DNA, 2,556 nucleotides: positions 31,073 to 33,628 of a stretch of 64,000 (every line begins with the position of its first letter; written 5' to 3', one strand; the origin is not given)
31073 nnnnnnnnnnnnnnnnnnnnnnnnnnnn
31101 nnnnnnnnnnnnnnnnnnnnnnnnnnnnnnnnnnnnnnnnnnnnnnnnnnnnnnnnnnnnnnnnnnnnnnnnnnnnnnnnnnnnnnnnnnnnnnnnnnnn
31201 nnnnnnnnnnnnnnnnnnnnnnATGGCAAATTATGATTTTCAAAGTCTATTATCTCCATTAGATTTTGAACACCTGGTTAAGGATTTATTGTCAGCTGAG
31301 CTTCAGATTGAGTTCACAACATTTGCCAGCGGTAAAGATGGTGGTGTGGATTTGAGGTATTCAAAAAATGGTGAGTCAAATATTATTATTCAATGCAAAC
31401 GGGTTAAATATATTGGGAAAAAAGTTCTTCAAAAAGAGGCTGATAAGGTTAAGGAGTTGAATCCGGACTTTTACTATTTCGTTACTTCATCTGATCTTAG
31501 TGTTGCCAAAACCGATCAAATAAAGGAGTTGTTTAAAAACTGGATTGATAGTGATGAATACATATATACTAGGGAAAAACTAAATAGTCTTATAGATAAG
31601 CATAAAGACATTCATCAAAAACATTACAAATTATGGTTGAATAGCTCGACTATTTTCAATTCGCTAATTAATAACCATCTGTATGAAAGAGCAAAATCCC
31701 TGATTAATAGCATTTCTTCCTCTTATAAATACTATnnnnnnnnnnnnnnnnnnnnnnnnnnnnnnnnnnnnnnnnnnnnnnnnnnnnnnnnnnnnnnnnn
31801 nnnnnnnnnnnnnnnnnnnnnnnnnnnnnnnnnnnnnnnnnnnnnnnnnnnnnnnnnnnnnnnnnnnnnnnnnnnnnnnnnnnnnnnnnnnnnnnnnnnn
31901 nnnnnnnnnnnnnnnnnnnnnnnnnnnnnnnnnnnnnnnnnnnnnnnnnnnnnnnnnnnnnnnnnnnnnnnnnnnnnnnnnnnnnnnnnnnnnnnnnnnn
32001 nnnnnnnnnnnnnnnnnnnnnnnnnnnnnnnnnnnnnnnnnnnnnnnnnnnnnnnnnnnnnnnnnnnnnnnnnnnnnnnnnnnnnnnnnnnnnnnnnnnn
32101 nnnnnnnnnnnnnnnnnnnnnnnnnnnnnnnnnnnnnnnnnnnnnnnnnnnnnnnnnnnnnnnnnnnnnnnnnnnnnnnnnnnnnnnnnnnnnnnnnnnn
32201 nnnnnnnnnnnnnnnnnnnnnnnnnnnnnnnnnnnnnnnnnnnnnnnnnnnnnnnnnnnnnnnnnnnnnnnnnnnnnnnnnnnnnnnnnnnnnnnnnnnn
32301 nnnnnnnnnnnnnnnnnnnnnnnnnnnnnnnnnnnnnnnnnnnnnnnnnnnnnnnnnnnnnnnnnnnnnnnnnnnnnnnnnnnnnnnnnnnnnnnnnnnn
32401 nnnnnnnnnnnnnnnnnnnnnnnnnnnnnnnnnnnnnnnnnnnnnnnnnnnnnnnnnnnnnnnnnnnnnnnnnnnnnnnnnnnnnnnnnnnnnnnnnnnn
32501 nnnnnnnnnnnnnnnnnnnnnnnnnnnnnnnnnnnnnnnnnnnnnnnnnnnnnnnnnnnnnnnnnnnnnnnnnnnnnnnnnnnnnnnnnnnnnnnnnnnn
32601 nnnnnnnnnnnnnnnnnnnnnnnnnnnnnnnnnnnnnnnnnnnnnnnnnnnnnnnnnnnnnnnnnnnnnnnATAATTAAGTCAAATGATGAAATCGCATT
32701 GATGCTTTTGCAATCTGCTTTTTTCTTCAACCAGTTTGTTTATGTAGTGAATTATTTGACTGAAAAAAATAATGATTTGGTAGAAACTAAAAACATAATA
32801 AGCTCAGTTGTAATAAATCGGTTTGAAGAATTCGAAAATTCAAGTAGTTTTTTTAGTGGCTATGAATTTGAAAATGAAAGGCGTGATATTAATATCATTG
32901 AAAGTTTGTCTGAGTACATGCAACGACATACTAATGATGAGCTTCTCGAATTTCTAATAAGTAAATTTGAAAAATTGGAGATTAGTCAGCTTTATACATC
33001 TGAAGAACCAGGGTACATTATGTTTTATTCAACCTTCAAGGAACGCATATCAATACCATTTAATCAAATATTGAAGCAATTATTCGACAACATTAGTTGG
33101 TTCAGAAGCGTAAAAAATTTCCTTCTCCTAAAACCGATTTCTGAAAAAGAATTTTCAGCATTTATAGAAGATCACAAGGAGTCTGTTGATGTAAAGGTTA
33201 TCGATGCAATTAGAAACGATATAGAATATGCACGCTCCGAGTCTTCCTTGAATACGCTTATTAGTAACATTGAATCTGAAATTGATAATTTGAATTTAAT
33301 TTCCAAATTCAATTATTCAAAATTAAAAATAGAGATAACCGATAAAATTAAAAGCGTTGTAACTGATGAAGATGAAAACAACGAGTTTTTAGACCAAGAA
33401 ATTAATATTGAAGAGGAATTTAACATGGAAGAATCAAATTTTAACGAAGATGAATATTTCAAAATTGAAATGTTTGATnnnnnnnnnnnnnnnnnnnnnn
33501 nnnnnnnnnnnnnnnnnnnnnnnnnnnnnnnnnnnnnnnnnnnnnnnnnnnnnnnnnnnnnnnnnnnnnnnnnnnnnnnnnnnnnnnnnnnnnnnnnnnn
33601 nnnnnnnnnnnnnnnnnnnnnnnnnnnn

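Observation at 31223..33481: Compact Mrr-nuclease/STAND-NTPase single-gene candidate immune sensor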

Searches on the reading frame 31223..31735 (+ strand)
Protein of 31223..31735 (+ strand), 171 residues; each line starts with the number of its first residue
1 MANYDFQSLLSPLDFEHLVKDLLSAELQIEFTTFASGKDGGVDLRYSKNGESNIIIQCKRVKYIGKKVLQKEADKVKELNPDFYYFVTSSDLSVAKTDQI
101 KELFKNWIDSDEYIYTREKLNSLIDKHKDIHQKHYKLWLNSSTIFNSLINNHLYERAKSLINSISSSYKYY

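Call 66: search_solved_structures(query=A4, max_evalue=10, show_alignments=4)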
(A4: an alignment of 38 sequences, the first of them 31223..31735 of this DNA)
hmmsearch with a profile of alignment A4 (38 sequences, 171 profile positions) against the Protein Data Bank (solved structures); distinct sequences matched with E-value up to 10: 3.
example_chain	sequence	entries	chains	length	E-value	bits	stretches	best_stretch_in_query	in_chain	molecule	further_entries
9had_C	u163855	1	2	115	0.21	14.5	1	71-132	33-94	DerF21_binder10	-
6cok_A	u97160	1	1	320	1.3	11.9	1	78-143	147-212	Protein STU1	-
7ori_A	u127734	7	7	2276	5.2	10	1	69-132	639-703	La Crosse virus polymerase | RNA-directed RNA polymerase L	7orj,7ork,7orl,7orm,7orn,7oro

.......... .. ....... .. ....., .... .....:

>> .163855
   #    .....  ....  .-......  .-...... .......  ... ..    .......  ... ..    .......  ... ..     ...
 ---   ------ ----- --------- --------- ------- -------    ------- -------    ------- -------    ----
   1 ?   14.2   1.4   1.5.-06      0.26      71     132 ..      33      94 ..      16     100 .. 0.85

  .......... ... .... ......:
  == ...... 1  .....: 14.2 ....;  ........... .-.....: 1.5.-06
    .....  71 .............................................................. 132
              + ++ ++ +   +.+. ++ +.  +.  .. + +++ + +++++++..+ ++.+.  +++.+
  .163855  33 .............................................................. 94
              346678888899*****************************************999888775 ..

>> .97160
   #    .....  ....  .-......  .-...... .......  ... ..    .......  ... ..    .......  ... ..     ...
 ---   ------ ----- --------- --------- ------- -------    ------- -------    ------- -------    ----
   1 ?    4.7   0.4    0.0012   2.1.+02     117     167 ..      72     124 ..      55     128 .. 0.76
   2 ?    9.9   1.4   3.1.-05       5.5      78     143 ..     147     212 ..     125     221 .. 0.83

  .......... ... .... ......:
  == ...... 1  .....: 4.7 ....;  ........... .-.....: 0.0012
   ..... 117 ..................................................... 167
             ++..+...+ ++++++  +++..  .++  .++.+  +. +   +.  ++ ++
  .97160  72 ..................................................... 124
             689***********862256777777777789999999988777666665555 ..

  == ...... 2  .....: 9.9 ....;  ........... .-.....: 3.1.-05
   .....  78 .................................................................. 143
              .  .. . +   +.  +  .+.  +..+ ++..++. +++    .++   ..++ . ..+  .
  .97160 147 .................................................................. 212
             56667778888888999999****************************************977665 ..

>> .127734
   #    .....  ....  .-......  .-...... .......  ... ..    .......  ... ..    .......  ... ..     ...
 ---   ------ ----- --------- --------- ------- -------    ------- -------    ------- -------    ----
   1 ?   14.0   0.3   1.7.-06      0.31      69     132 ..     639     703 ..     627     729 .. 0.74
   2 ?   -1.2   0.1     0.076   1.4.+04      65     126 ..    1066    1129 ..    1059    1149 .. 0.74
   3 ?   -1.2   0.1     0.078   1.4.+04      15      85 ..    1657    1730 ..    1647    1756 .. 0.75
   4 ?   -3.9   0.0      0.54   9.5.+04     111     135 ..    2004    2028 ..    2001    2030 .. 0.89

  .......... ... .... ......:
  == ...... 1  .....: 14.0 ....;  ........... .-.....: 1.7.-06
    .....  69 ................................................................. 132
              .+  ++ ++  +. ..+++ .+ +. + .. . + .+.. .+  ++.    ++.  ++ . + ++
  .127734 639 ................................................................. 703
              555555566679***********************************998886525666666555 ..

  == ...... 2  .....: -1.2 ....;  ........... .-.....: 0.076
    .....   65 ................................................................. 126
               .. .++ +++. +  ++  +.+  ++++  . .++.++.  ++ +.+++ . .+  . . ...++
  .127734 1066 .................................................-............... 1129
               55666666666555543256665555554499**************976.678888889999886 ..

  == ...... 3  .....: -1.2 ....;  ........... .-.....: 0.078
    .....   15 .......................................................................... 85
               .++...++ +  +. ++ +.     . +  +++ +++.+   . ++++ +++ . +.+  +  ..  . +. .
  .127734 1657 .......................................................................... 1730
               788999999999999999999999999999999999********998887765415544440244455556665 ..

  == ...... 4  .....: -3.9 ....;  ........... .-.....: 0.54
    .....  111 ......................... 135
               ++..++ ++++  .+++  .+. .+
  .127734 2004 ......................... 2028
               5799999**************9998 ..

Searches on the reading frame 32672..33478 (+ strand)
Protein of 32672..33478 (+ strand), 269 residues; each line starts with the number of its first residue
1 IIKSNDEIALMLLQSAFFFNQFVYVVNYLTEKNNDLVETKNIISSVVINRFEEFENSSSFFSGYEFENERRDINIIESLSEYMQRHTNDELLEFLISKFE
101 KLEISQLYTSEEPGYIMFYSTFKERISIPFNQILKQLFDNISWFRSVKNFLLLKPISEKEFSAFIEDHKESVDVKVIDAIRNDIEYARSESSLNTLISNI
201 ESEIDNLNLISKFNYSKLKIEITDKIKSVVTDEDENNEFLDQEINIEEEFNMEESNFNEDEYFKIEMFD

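Call 57: predict_structure(alignment_id=A3)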
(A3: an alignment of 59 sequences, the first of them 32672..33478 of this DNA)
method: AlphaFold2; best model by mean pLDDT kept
length: 269 residues; sequences in the alignment: 59
mean_pLDDT: 91.7   pTM: 0.82
mean pLDDT of the five models: 91.7, 90.9, 90.9, 90.4, 90.1
residues with pLDDT >= 90: 219; 70-90: 30; 50-70: 11; < 50: 9
segments of 3 or more residues with pLDDT < 50: 246-254
pLDDT, mean of each block of 10 residues (from residue 1): 93 96 94 92 97 93 90 96 93 98 97 98 98 98 98 98 98 98 97 97 95 94 97 83 52 61 75
secondary structure, 60 per line:
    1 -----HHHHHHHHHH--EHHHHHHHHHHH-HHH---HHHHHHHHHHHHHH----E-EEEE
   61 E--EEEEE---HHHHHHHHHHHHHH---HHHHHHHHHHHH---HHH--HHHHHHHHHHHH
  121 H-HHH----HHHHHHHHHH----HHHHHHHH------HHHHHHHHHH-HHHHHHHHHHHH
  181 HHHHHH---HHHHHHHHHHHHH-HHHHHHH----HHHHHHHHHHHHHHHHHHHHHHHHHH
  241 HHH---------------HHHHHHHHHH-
elements in order: H6-15 H19-29 H37-50 E57-61 E64-68 H72-85 H89-100 H109-121 H130-139 H144-151 H158-167 H169-186 H190-202 H204-210 H215-243 H259-268

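Call 59: fold_search(model_id=the predicted structure, library=pdb)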
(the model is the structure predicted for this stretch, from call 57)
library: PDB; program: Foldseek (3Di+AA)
matches with E <= 10: 757; with E <= 0.001: 0
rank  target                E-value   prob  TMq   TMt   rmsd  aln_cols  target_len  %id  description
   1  5h7c_C                3.0e-02  0.96  0.28  0.22  18.5       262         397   14  Crystal structure of a repeat protein with two Protein A-DHR14 repeat modules (released 2017-06-28)
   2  6rd4_3                1.0e-01  0.89  0.32  0.34   9.9       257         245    9  CryoEM structure of Polytomella F-ATP synthase, Full dimer, composite map (released 2019-07-03)
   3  3qky                  1.2e-01  0.63  0.25  0.26  13.9       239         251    8  Crystal structure of Rhodothermus marinus BamD (released 2011-04-20)
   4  6rd5_3                1.4e-01  0.60  0.25  0.27  13.6       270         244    9  CryoEM structure of Polytomella F-ATP synthase, focussed refinement of Fo and peripheral stalk, C2 symmetry (released 2019-07-03)
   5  6yxj_B                1.5e-01  0.75  0.25  0.30   9.3       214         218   11  Crystal structure of SARS-CoV macrodomain II in complex with human Paip1 (released 2021-03-17)
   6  6v05_D                1.6e-01  0.35  0.19  0.22  14.9       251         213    8  Cryo-EM structure of a substrate-engaged Bam complex (released 2020-06-10)
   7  5k7v_A                1.9e-01  0.33  0.19  0.18  18.3       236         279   13  Computational Design of Self-Assembling Cyclic Protein Homooligomers (released 2017-04-12)
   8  9g6k_L4               2.2e-01  0.92  0.38  0.26   9.4       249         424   11  LSU structure derived from the LSU sample of the mitoribosome from T. gondii. (released 2024-12-11)
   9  9au7_A                2.2e-01  0.35  0.22  0.13  13.9       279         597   12  Human Retriever VPS35L/VPS29/VPS26C complex bound to SNX17 peptide (Composite Map) (released 2024-10-30)
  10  8tl7_A                2.2e-01  0.28  0.18  0.10  16.9       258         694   12  CryoEM Structure of a Computationally Designed T3 Tetrahedral Nanocage (released 2024-03-13)
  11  5efr                  2.4e-01  0.47  0.24  0.18  13.9       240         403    7  Crystal Structure of a BamA-BamD fusion (released 2016-01-27)
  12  3r9a_D                2.4e-01  0.38  0.23  0.21  15.6       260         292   10  Human alanine-glyoxylate aminotransferase in complex with the TPR domain of human PEX5P (released 2011-05-11)
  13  2j9q_A                2.6e-01  0.33  0.19  0.17  14.5       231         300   10  A novel conformation for the TPR domain of pex5p (released 2007-04-17)
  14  2c0l_A                2.7e-01  0.41  0.23  0.21  15.1       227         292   10  TPR DOMAIN OF HUMAN PEX5P IN COMPLEX WITH HUMAN MSCP2 (released 2006-11-15)
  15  9k84_A                2.7e-01  0.23  0.16  0.19  16.1       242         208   11  Cryo-EM structure of designed zinc-induced filament Fiber-n6-Zn1-HEHE-44 (released 2025-10-29)
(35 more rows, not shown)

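Call 70: search_protein_representatives(alignment_id=A3)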
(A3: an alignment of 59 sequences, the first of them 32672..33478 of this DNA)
Query: 59 sequences, 279 profile positions. Proteins with E-value up to 0.001 (for the whole library): 902; up to 1e-10: 437; up to 1e-30: 61. The best 150 are listed.
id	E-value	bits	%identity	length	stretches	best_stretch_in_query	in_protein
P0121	1.4e-63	231.6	-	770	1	1-278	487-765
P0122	8.6e-52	192.9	-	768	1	1-278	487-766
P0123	9.2e-52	192.8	-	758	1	1-279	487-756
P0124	1.6e-50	188.7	-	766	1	1-278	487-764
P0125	3.3e-50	187.8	-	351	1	1-277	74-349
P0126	3.8e-50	187.5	-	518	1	3-278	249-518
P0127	5.7e-45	170.6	-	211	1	69-278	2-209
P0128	6.1e-45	170.5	-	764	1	1-278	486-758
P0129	9.2e-45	169.9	-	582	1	1-278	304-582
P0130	5.4e-44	167.4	-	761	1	1-278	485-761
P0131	2.6e-43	165.1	-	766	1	2-278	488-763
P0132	5.3e-43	164.1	-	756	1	1-278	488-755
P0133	2.5e-40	155.3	-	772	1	6-278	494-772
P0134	2.9e-40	155.1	-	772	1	4-277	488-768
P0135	6.5e-40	154.0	-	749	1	1-278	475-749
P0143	1.0e-38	150.0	-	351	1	1-278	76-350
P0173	2.3e-31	125.9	-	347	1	5-278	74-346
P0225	1.3e-23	100.4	-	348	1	1-277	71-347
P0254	9.0e-21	91.2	-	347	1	5-278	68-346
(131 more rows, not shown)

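Call 72: find_encoding_contigs(protein=P0125, flank=4000, max_places=3)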
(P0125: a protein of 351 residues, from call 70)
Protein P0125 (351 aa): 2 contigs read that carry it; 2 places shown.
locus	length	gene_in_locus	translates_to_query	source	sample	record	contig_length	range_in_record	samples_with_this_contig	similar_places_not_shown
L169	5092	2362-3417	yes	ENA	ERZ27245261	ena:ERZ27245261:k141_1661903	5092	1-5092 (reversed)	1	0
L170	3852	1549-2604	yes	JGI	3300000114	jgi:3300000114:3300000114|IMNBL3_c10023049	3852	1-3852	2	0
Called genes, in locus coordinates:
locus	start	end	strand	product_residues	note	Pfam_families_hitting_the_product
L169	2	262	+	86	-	?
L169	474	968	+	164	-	-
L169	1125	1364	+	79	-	PF04471:Mrr_cat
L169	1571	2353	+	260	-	PF20720:nSTAND3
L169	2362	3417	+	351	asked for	-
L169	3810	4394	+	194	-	PF00117:GATase, PF07722:Peptidase_C26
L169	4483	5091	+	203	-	?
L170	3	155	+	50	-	?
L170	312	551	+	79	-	PF04471:Mrr_cat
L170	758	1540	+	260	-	PF20720:nSTAND3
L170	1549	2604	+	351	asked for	-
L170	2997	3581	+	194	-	PF00117:GATase, PF07722:Peptidase_C26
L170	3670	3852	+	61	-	?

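Call 73: find_encoding_contigs(protein=P0173, flank=4000, max_places=3)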
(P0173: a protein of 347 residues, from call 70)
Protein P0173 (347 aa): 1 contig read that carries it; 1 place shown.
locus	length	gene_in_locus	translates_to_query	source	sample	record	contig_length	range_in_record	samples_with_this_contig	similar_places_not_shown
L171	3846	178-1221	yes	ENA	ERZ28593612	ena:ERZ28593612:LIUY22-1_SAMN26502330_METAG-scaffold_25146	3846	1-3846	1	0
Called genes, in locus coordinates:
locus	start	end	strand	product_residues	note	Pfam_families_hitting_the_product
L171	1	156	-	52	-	?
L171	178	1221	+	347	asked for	-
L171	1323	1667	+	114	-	-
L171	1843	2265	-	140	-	-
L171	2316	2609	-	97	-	-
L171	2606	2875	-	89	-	-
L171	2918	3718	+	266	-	PF13391:HNH_2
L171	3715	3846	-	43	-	?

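Call 75: find_encoding_contigs(protein=P0143, flank=3500, max_places=2)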
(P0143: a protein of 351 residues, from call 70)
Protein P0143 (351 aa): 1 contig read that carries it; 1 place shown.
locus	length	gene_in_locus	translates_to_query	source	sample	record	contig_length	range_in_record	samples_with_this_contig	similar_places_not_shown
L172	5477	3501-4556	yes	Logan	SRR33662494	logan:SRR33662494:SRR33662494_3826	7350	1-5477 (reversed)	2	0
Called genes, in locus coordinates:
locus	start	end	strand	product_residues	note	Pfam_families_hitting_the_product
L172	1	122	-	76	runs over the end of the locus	-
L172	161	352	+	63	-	-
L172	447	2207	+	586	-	PF02463:SMC_N (weak), PF11398:DUF2813 (faint), PF13175:AAA_15, PF13476:AAA_23 (weak), PF13175:AAA_15, PF13304:AAA_21, PF20469:OLD-like_TOPRIM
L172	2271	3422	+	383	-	PF04471:Mrr_cat (weak), PF20720:nSTAND3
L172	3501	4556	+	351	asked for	-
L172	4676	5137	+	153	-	PF01541:GIY-YIG (faint)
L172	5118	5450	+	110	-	PF01844:HNH, PF14279:HNH_5 (weak)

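Call 76: find_encoding_contigs(protein=P0225, flank=3500, max_places=2)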
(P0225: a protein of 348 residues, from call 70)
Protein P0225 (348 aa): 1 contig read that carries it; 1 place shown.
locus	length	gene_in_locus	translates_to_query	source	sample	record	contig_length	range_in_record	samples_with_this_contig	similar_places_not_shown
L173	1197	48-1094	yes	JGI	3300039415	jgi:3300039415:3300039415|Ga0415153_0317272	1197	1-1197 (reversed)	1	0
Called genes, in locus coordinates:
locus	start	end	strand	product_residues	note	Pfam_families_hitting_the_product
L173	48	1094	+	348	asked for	-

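Call 77: find_encoding_contigs(protein=P0254, flank=3500, max_places=2)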
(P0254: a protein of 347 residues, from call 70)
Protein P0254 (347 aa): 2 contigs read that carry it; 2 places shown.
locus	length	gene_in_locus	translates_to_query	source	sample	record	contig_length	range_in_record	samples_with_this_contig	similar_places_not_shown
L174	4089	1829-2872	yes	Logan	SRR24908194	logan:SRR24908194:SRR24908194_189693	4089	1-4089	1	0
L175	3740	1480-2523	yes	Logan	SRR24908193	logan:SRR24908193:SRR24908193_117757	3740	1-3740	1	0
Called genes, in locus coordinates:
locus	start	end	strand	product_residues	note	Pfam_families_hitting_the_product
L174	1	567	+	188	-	?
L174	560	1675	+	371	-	PF04471:Mrr_cat, PF20720:nSTAND3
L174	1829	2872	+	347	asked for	-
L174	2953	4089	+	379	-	?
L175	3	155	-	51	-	?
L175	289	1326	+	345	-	PF20720:nSTAND3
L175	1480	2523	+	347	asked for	-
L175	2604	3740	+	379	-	?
